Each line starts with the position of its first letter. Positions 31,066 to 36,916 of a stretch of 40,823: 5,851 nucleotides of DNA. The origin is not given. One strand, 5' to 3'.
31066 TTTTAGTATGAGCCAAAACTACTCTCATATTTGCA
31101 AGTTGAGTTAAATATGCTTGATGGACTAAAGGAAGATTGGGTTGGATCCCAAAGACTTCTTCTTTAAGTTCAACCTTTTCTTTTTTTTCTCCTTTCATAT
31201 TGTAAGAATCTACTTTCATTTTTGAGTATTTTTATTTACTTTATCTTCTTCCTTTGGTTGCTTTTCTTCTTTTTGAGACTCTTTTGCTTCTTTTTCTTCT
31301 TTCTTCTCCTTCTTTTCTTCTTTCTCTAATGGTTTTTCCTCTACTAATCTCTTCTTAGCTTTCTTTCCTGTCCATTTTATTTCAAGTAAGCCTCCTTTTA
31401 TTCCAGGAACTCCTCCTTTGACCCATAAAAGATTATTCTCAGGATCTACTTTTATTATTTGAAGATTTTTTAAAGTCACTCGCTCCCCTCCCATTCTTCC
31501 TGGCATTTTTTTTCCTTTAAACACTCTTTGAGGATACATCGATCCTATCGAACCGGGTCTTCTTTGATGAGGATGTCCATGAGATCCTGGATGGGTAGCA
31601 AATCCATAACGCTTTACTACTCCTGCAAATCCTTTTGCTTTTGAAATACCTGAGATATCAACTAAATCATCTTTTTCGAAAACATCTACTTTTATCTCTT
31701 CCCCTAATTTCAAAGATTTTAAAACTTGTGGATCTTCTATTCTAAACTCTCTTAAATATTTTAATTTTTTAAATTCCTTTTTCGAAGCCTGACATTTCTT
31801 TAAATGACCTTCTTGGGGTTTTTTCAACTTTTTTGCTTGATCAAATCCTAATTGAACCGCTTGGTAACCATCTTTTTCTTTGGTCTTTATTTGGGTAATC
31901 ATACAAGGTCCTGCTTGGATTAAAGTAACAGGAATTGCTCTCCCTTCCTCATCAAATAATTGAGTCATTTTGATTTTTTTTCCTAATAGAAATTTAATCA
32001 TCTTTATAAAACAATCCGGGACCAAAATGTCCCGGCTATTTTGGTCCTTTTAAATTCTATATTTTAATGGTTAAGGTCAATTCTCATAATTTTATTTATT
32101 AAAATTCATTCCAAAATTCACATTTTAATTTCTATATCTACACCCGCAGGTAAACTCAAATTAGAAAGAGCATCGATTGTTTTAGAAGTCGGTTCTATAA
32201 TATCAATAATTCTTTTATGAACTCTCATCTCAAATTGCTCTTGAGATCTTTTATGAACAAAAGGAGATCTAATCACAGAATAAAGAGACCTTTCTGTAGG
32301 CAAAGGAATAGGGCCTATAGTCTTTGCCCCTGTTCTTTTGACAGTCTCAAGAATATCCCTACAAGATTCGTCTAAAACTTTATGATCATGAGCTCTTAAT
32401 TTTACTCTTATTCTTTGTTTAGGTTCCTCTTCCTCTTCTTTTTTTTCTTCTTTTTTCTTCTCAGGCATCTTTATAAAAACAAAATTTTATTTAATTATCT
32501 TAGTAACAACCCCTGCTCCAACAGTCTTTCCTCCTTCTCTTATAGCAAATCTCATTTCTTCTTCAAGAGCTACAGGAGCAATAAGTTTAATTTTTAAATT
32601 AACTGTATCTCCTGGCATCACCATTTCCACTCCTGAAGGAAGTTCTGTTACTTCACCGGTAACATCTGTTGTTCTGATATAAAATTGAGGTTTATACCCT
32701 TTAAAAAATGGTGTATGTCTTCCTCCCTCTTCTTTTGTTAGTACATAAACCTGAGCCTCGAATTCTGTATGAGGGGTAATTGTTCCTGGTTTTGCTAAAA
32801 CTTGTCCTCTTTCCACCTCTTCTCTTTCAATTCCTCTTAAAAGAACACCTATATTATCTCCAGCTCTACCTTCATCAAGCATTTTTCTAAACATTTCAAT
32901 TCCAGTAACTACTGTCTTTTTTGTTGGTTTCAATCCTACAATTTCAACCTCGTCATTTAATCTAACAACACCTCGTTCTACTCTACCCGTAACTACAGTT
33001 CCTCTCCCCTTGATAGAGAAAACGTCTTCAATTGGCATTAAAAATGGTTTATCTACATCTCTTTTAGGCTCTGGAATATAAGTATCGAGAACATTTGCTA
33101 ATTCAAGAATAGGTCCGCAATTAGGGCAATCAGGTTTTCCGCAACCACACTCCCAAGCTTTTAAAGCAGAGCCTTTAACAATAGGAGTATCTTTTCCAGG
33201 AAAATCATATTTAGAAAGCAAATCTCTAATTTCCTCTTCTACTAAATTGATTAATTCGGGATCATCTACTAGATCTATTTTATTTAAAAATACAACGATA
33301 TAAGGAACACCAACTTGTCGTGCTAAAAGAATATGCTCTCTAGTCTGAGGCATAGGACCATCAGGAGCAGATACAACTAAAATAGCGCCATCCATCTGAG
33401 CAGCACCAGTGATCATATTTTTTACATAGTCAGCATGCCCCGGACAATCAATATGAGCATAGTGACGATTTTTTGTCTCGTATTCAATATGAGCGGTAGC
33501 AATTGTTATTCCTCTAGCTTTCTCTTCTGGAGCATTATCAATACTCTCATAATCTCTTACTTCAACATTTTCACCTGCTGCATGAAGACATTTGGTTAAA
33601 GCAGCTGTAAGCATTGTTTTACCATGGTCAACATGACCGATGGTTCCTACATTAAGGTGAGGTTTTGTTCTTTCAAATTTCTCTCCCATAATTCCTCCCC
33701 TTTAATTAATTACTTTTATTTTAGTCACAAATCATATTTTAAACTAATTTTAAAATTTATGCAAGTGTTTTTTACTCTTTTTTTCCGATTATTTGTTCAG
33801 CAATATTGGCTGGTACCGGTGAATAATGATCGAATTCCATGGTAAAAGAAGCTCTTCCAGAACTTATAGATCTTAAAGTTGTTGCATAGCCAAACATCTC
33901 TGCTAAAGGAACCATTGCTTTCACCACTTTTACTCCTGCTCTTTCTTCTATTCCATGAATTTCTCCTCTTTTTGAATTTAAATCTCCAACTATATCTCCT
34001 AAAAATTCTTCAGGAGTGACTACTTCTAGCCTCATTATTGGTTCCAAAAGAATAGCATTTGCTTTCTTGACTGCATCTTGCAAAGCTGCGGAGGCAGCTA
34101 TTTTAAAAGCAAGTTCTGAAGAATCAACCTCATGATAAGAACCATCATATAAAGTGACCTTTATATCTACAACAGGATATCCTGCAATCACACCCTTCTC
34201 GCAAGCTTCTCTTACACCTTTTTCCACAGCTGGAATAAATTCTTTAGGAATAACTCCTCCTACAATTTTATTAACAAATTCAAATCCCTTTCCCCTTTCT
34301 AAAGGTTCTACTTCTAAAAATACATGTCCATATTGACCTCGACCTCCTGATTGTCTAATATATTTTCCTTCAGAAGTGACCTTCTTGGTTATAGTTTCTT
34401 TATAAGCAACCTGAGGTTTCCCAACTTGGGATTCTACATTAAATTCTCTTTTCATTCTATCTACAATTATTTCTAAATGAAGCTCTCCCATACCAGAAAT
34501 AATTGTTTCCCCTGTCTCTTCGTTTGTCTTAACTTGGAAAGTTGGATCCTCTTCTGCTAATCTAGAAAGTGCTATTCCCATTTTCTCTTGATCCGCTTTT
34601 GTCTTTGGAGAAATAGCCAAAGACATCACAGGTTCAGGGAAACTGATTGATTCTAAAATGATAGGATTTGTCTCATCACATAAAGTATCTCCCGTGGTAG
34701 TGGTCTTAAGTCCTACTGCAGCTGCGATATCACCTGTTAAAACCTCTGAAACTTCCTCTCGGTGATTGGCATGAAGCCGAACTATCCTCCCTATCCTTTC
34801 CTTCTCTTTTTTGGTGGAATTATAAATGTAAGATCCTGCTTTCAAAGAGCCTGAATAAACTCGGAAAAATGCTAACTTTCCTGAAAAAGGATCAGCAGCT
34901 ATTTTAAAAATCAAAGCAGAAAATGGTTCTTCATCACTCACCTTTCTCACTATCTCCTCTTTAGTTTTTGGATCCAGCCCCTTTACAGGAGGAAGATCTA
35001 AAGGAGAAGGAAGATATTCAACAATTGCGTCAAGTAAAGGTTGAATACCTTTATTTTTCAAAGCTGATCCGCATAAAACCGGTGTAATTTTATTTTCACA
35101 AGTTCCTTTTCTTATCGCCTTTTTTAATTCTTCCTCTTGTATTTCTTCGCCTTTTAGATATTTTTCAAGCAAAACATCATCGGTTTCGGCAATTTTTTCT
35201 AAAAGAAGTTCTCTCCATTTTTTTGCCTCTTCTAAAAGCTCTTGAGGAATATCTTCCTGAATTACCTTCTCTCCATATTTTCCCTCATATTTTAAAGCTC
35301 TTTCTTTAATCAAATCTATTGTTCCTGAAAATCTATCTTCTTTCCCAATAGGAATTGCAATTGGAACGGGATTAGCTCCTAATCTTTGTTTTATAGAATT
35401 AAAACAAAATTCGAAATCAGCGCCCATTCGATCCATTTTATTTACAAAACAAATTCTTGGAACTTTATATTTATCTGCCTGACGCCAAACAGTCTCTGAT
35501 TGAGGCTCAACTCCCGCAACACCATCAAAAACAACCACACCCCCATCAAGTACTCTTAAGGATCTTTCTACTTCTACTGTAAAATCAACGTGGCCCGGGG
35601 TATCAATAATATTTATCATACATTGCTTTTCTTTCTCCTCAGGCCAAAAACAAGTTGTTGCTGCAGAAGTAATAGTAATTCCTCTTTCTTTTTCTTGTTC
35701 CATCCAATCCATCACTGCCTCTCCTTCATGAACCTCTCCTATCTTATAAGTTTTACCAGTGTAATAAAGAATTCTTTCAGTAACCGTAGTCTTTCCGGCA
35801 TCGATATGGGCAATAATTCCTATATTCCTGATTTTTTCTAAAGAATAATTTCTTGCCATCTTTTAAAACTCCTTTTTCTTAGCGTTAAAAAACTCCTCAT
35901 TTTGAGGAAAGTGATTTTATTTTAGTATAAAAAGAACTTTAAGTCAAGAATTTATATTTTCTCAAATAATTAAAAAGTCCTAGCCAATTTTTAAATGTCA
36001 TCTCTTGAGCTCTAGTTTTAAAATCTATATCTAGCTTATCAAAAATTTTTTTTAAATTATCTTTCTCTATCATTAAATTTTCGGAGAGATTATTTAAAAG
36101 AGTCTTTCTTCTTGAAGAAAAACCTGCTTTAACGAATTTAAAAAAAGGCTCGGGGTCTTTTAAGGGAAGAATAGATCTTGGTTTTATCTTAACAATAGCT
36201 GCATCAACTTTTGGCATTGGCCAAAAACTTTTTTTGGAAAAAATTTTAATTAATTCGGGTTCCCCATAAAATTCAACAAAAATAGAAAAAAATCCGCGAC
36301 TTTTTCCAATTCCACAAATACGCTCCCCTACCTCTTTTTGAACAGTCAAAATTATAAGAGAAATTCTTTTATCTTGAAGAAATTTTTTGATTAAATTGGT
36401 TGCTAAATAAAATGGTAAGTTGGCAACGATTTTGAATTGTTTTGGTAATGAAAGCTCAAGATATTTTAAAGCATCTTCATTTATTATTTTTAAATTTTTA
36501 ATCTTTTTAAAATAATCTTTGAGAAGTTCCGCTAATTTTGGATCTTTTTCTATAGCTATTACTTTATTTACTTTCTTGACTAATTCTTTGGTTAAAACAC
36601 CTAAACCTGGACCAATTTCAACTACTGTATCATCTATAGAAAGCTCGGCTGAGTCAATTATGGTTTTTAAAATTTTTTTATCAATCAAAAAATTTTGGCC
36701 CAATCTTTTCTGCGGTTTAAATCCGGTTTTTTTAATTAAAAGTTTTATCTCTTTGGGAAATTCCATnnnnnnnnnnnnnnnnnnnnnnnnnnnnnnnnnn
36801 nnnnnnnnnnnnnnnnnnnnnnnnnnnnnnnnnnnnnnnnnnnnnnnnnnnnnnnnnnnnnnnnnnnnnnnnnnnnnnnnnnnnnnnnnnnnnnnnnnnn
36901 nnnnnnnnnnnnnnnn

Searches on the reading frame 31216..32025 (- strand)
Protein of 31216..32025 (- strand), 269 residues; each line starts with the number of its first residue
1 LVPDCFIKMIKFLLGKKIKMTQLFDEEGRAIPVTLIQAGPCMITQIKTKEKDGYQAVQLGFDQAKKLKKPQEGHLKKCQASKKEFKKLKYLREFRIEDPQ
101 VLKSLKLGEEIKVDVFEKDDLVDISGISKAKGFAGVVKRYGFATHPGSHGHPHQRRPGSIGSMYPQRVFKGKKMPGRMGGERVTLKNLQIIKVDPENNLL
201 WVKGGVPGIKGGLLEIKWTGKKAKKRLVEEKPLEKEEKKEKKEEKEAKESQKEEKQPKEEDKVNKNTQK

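Call 72: search_protein_families(library=pfam, proteins=[window:31216-32025:-], max_evalue=0.001)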
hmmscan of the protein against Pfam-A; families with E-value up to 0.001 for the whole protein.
window:31216-32025:- (269 aa): 1 family
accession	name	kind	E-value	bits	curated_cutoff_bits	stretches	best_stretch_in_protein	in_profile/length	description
PF00297.29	Ribosomal_L3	-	2.7e-18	66.6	22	1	81-195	169-290/369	Ribosomal protein L3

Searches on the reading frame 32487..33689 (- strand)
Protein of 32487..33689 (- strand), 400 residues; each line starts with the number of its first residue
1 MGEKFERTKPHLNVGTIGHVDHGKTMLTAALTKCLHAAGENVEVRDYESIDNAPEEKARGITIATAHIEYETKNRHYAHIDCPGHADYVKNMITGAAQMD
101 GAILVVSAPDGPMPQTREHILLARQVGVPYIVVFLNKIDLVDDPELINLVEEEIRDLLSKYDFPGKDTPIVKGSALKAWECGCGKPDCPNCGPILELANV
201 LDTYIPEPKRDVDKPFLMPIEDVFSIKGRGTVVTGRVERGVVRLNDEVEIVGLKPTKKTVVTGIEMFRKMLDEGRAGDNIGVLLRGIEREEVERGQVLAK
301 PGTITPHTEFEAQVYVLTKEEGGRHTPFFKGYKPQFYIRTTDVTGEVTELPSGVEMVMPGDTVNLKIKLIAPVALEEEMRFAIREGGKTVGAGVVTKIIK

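Call 54: list_cluster_members(proteins=[window:32487-33689:-, window:33772-35859:-, window:18198-19130:-, window:19745-20137:-, window:26946-27314:-, window:29546-30304:-])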
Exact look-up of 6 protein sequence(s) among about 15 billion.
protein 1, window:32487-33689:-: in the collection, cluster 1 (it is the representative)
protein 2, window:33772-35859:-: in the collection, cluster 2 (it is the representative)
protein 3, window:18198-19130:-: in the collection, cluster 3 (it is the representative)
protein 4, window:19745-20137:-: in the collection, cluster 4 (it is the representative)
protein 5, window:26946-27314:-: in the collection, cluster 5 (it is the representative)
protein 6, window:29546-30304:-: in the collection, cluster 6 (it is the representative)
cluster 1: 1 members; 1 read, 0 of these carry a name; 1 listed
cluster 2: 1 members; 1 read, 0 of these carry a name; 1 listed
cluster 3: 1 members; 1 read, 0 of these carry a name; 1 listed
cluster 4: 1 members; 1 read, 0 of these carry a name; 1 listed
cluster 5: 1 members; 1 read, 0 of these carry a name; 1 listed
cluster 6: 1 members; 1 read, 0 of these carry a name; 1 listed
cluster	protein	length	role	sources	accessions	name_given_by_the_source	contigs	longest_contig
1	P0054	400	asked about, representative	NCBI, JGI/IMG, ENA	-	-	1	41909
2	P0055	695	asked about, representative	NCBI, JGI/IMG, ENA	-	-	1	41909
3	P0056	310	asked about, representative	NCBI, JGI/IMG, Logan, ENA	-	-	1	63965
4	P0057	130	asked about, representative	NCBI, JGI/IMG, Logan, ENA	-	-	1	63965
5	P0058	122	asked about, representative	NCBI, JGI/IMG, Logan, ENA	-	-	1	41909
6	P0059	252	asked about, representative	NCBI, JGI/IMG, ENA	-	-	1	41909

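Call 68: find_homologous_proteins(query=window:32487-33689:-, max_evalue=1e-50)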
Query window:32487-33689:- (400 aa): 8000 proteins with E <= 1e-50 among 8000 candidates; the best 120 are listed.
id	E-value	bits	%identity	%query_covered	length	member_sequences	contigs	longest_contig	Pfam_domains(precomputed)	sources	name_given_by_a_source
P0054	9.4e-268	906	100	100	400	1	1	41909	PF03143.24,PF00009.34,PF03144.32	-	-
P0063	1.9e-230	783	85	100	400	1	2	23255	PF03143.24,PF00009.34,PF03144.32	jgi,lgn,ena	-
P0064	1.4e-227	773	85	100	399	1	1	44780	PF03143.24,PF00009.34,PF03144.32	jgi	-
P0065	7.0e-226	768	83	100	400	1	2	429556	PF03143.24,PF00009.34,PF03144.32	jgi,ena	-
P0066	9.9e-226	767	82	100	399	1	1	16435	PF03143.24,PF00009.34,PF03144.32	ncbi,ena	-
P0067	3.3e-225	766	82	100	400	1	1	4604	PF03143.24,PF00009.34,PF03144.32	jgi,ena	-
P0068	3.5e-225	766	81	100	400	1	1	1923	PF03143.24,PF00009.34,PF03144.32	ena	-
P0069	4.3e-225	765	82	100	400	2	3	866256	PF03143.24,PF00009.34,PF03144.32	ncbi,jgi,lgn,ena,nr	ncbi:MAG TPA: elongation factor Tu [Patescibacteria group bacterium]|nr:elongation factor Tu [Patesc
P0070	3.0e-224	762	81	100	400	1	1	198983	PF03143.24,PF00009.34,PF03144.32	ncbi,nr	ncbi:elongation factor Tu [Candidatus Microgenomates bacterium]|nr:elongation factor Tu [Candidatus 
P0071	4.0e-224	762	81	100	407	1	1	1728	PF03143.24,PF00009.34,PF03144.32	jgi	jgi:elongation factor Tu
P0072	2.3e-223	760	81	100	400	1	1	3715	PF03143.24,PF00009.34,PF03144.32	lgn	-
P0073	7.2e-223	758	82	100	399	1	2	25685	PF03143.24,PF00009.34,PF03144.32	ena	-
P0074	8.0e-223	758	81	100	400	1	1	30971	PF03143.24,PF00009.34,PF03144.32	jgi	jgi:elongation factor Tu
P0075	3.6e-222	756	81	100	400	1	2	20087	PF03143.24,PF00009.34,PF03144.32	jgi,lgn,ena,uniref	uniref:Elongation factor Tu n=1 Tax=candidate division CPR3 bacterium TaxID=2268181 RepID=A0A7C4M075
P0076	2.3e-221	753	82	100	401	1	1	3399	PF03143.24,PF00009.34,PF03144.32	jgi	jgi:elongation factor Tu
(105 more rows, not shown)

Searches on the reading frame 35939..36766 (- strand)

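Call 8: search_protein_families(library=pfam, proteins=[window:35939-36766:-], max_evalue=0.001)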
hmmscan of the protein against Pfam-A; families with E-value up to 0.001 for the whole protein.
window:35939-36766:- (275 aa): 2 families
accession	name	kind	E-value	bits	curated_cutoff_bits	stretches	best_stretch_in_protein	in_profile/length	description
PF00398.26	RrnaAD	-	2.9e-57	194.2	24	1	16-269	2-262/263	Ribosomal RNA adenine dimethylase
PF13649.12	Methyltransf_25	-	0.00075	20.6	27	0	48-116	1-70/97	Methyltransferase domain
